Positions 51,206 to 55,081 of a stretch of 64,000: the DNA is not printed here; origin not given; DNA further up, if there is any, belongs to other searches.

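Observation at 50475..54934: ABC ATPase + internally duplicated ABC-2 permease fused to an M1-type zinc peptidase: possible ATP-gated cell-envelope peptidase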

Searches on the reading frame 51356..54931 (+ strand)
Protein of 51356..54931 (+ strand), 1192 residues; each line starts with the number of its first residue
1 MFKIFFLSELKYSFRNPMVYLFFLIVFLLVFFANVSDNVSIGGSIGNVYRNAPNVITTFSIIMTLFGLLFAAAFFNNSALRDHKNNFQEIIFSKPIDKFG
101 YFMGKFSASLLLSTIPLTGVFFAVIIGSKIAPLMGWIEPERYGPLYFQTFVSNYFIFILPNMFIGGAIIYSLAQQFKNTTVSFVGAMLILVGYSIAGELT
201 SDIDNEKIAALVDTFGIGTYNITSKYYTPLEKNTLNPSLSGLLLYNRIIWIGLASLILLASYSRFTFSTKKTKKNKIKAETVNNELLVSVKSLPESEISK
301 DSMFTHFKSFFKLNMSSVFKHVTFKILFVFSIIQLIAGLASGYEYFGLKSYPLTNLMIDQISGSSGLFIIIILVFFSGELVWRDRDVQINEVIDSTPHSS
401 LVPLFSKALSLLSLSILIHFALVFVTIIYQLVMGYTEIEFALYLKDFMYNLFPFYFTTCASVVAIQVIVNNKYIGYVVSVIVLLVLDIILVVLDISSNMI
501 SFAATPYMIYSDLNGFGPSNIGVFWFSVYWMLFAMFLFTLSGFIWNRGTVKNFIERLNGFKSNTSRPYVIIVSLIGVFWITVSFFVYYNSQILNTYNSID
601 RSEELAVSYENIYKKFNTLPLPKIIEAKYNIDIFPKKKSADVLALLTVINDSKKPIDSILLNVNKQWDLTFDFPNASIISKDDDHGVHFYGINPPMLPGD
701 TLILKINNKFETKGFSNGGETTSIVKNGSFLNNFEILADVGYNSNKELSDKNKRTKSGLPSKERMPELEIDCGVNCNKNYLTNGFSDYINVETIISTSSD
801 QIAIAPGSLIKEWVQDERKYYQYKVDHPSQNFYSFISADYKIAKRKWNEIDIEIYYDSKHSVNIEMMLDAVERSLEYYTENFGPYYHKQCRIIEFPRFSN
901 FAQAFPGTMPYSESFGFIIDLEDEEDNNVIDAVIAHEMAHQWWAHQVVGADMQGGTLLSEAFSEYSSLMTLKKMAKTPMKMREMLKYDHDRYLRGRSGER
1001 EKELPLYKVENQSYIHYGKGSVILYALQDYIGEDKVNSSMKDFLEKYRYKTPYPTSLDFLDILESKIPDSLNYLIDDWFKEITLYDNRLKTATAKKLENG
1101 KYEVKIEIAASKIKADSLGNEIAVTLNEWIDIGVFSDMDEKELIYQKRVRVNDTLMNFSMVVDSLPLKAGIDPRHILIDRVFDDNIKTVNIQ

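Call 3: search_protein_families(library=pfam, proteins=[window:51356-54931:+], max_evalue=0.01)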
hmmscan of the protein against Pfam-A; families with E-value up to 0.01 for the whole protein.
window:51356-54931:+ (1192 aa): 1 family
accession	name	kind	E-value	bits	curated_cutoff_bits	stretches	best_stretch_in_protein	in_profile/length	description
PF01433.26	Peptidase_M1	-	6.5e-17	62.3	27.7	1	868-1078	3-218/218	Peptidase family M1 domain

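Call 4: search_protein_families(library=ncbifam, proteins=[window:51356-54931:+], max_evalue=0.01)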
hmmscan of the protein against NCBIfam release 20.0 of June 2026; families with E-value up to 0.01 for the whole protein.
window:51356-54931:+ (1192 aa): 1 family
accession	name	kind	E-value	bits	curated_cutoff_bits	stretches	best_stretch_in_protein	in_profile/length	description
TIGR02412.1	pepN_strep_liv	equivalog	9.9e-13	47.3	591.2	1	841-1081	196-441/832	aminopeptidase N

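Call 7: find_homologous_proteins(query=window:51356-54931:+)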
Query window:51356-54931:+ (1192 aa): 684 proteins with E <= 0.001 among 8000 candidates; the best 120 are listed.
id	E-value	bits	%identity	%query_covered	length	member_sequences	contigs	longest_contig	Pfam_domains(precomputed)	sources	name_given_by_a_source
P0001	0.0e+0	2595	97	100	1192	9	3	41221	PF01433.27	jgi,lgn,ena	-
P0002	0.0e+0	2558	95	100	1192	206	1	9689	PF01433.27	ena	-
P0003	0.0e+0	2508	92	100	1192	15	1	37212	PF01433.27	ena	-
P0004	0.0e+0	2378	87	100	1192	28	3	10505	PF12730.14,PF01433.27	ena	-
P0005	0.0e+0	2336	86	100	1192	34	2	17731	PF01433.27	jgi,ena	-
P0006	0.0e+0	2264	82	100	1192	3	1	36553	PF01433.27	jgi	-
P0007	0.0e+0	2207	81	99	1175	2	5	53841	PF01433.27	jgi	-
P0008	0.0e+0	2183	79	100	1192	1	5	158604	PF01433.27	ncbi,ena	-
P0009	0.0e+0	2181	79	100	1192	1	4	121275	PF01433.27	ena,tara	tara:strand:+ start:1694 stop:5272 length:3579 start_codon:yes stop_codon:yes gene_type:complete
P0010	0.0e+0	2170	78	100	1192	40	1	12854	PF12730.14,PF01433.27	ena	-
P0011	0.0e+0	2153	78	100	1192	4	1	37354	PF01433.27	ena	-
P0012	0.0e+0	2150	78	100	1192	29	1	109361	PF01433.27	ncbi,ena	-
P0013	0.0e+0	2149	79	98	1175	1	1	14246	PF01433.27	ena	-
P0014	0.0e+0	2149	79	98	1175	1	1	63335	PF01433.27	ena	-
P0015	0.0e+0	2148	79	98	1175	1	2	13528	PF01433.27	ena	-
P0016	0.0e+0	2148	79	98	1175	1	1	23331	PF01433.27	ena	-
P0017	0.0e+0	2148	79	98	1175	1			PF01433.27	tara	tara:strand:- start:134 stop:3661 length:3528 start_codon:yes stop_codon:yes gene_type:complete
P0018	0.0e+0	2147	78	98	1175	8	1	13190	PF01433.27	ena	-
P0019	0.0e+0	2140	78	100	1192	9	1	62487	PF01433.27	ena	-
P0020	0.0e+0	2135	77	100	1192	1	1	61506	PF01433.27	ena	-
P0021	0.0e+0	2093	76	100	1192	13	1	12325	PF01433.27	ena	-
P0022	0.0e+0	2044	74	100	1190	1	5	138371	PF01433.27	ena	-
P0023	0.0e+0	2022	74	99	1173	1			PF01433.27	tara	tara:strand:+ start:14727 stop:18248 length:3522 start_codon:yes stop_codon:yes gene_type:complete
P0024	0.0e+0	2013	73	100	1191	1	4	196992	PF01433.27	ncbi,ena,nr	ncbi:MAG: hypothetical protein CMC81_01515 [Flavobacteriaceae bacterium]|nr:hypothetical protein [Fl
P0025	0.0e+0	2008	73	100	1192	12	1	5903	PF01433.27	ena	-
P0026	0.0e+0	2004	73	100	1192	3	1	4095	PF01433.27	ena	-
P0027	0.0e+0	2001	73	100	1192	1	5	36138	PF01433.27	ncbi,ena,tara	tara:strand:+ start:613 stop:4191 length:3579 start_codon:yes stop_codon:yes gene_type:complete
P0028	0.0e+0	1999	73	100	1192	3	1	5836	PF01433.27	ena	-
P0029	0.0e+0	1994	73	100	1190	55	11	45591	PF01433.27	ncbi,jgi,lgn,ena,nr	ncbi:MAG: hypothetical protein CMC41_05930 [Flavobacteriaceae bacterium]|nr:hypothetical protein [Fl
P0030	0.0e+0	1858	79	86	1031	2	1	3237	PF01433.27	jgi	jgi:hypothetical protein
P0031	0.0e+0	1811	65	100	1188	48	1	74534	PF01433.27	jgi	jgi:ABC-2 type transport system permease protein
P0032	0.0e+0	1795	64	100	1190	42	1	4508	PF01433.27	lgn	-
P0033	0.0e+0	1789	64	100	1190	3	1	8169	PF01433.27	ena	-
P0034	0.0e+0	1788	64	100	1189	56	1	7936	PF01433.27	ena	-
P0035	0.0e+0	1785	64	100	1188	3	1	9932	PF01433.27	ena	-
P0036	0.0e+0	1774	64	100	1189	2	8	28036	PF01433.27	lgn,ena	-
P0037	0.0e+0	1770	63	100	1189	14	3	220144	PF01433.27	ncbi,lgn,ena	ncbi:MAG: ABC transporter permease/M1 family aminopeptidase [Flavobacteriaceae bacterium]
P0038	0.0e+0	1769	64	100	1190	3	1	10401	PF01433.27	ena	-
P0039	0.0e+0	1757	63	100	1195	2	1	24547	PF01433.27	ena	-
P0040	0.0e+0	1745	62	100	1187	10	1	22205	PF01433.27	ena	-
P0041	0.0e+0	1745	63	100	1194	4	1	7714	PF01433.27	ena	-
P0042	0.0e+0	1732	62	100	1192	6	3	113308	PF01433.27,PF12698.14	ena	-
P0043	0.0e+0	1725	62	100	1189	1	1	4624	PF01433.27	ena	-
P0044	0.0e+0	1722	62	100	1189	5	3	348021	PF01433.27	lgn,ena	-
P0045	0.0e+0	1716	62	100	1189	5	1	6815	PF12730.14,PF01433.27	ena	-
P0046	0.0e+0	1714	62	100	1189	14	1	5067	PF01433.27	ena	-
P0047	0.0e+0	1712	62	100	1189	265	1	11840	PF01433.27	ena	-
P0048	0.0e+0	1711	62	100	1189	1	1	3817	PF12730.14,PF01433.27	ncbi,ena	-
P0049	0.0e+0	1683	61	100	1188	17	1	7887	PF01433.27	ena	-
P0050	0.0e+0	1638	59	100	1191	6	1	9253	PF01433.27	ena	-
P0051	0.0e+0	1637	59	100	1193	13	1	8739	PF01433.27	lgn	-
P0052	0.0e+0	1637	59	100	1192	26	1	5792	PF01433.27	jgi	jgi:hypothetical protein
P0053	0.0e+0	1626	59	100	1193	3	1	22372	PF01433.27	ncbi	-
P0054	0.0e+0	1622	59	100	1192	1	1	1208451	PF01433.27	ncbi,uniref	ncbi:M1 family aminopeptidase [Litoribaculum gwangyangense]|uniref:M1 family aminopeptidase n=1 Tax=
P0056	0.0e+0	1607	58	100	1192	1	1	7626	PF01433.27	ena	-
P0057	0.0e+0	1607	58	100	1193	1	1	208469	PF01433.27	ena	-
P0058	0.0e+0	1606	59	100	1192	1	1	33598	PF01433.27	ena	-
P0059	0.0e+0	1606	58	100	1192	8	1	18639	PF01433.27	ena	-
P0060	0.0e+0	1604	58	100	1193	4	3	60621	PF01433.27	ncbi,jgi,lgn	ncbi:MAG: ABC-2 type transport system permease protein [Salibacteraceae bacterium]|jgi:ABC-2 type tr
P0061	0.0e+0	1604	58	100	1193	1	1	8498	PF01433.27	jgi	jgi:hypothetical protein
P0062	0.0e+0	1602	58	100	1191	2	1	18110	PF01433.27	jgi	-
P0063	0.0e+0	1602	58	100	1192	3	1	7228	PF01433.27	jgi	-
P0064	0.0e+0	1601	58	100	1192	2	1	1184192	PF01433.27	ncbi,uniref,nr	ncbi:M1 family aminopeptidase [Seonamhaeicola maritimus]|uniref:M1 family metallopeptidase n=1 Tax=S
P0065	0.0e+0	1600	57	100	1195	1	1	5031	PF01433.27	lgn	-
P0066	0.0e+0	1599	59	100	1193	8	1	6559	PF01433.27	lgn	-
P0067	0.0e+0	1598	58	100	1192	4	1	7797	PF01433.27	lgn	-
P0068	0.0e+0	1597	58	100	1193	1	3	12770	PF01433.27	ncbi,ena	-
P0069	0.0e+0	1597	59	100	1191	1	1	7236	PF01433.27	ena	-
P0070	0.0e+0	1594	58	100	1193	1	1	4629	PF01433.27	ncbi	ncbi:MAG: M1 family aminopeptidase [Bacteroidia bacterium]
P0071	0.0e+0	1594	57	100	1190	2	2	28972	PF01433.27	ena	-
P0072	0.0e+0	1593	58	100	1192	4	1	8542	PF01433.27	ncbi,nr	ncbi:hypothetical protein JYU20_03585 [Bacteroidales bacterium AH-315-I05]|nr:hypothetical protein [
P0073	0.0e+0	1592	57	100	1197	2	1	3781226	PF01433.27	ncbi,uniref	ncbi:ABC transporter permease/M1 family aminopeptidase [Tenacibaculum sp. C7A-26P2]|uniref:ABC trans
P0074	0.0e+0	1592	57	100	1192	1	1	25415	PF01433.27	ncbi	-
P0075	0.0e+0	1590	57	100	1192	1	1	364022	PF01433.27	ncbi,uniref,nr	ncbi:ABC transporter permease/M1 family aminopeptidase [Labilibacter marinus]|uniref:ABC transporter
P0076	0.0e+0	1589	58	100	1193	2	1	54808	PF01433.27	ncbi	ncbi:MAG: M1 family aminopeptidase [Salibacteraceae bacterium]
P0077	0.0e+0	1588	58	100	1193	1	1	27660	PF01433.27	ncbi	-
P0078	0.0e+0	1588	58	100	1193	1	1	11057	PF01433.27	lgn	-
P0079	0.0e+0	1588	58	100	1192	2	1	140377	PF01433.27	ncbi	-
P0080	0.0e+0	1586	58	100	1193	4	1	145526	PF01433.27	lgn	-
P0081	0.0e+0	1585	57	100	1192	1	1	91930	PF01433.27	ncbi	ncbi:MAG: hypothetical protein JXQ96_22335 [Cyclobacteriaceae bacterium]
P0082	0.0e+0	1584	57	100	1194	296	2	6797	PF01433.27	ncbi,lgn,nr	ncbi:M1 family aminopeptidase [Cyclobacteriaceae bacterium]|nr:M1 family aminopeptidase [Cyclobacter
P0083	0.0e+0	1584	58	100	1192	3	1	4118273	PF01433.27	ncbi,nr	ncbi:hypothetical protein KFE94_14085 [bacterium SCSIO 12643]|nr:hypothetical protein KFE94_14085 [b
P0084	0.0e+0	1584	58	100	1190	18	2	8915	PF01433.27,PF12698.14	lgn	-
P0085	0.0e+0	1583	58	100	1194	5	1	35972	PF01433.27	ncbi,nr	ncbi:MAG: hypothetical protein CMB82_01650 [Flammeovirgaceae bacterium]|nr:hypothetical protein [Fla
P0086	0.0e+0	1582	58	99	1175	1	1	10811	PF01433.27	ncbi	ncbi:MAG: M1 family aminopeptidase [Bacteroidota bacterium]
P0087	0.0e+0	1581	58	100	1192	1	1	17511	PF01433.27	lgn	-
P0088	0.0e+0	1581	57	100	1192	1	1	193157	PF01433.27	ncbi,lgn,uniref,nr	ncbi:M1 family aminopeptidase [Seonamhaeicola sp.]|uniref:M1 family aminopeptidase n=1 Tax=Seonamhae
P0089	0.0e+0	1580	59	98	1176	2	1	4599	PF01433.27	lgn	-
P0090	0.0e+0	1579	58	100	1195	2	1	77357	PF01433.27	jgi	-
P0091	0.0e+0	1579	57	100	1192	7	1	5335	PF01433.27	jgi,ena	jgi:ABC-type transport system involved in multi-copper enzyme maturation permease subunit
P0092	0.0e+0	1579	57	100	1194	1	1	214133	PF01433.27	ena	-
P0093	0.0e+0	1578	57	100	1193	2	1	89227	PF01433.27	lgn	-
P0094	0.0e+0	1578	57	100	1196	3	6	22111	PF01433.27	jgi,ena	-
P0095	0.0e+0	1577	58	100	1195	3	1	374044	PF01433.27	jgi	-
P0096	0.0e+0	1577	56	100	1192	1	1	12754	PF01433.27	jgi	-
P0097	0.0e+0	1576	57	100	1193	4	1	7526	PF01433.27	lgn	-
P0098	0.0e+0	1576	57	100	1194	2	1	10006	PF01433.27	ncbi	-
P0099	0.0e+0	1575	57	100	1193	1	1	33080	PF01433.27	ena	-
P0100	0.0e+0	1575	57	100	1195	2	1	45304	PF01433.27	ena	-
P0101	0.0e+0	1574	57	100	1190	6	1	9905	PF01433.27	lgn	-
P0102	0.0e+0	1574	57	100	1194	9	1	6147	PF01433.27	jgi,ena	-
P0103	0.0e+0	1574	57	100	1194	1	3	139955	PF01433.27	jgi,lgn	jgi:hypothetical protein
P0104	0.0e+0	1570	59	98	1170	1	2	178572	PF01433.27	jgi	jgi:hypothetical protein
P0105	0.0e+0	1569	56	100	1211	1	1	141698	PF01433.27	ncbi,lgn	-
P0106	0.0e+0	1569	56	100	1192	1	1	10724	PF01433.27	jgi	jgi:ABC-type transport system involved in multi-copper enzyme maturation permease subunit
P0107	0.0e+0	1568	57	100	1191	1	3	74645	PF01433.27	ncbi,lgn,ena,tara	tara:strand:+ start:46402 stop:49977 length:3576 start_codon:yes stop_codon:yes gene_type:complete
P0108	0.0e+0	1567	57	100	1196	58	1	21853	PF01433.27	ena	-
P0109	0.0e+0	1565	57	100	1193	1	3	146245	PF01433.27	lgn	-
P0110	0.0e+0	1565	56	100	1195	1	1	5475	PF01433.27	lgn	-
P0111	0.0e+0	1565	56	100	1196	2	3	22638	PF01433.27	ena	-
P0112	0.0e+0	1563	57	100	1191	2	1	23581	PF01433.27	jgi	-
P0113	0.0e+0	1563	56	100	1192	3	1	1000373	PF01433.27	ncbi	-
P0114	0.0e+0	1563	58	100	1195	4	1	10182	PF01433.27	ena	-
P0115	0.0e+0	1563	56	100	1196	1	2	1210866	PF01433.27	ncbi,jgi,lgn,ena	-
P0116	0.0e+0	1562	57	97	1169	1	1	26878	PF01433.27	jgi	-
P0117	0.0e+0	1560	57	100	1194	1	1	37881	PF01433.27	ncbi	ncbi:MAG: M1 family aminopeptidase [Ginsengibacter sp.]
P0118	0.0e+0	1560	57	100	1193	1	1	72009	PF01433.27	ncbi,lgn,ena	-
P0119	0.0e+0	1559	56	100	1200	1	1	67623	PF01433.27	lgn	-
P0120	0.0e+0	1559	56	100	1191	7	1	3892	PF01433.27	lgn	-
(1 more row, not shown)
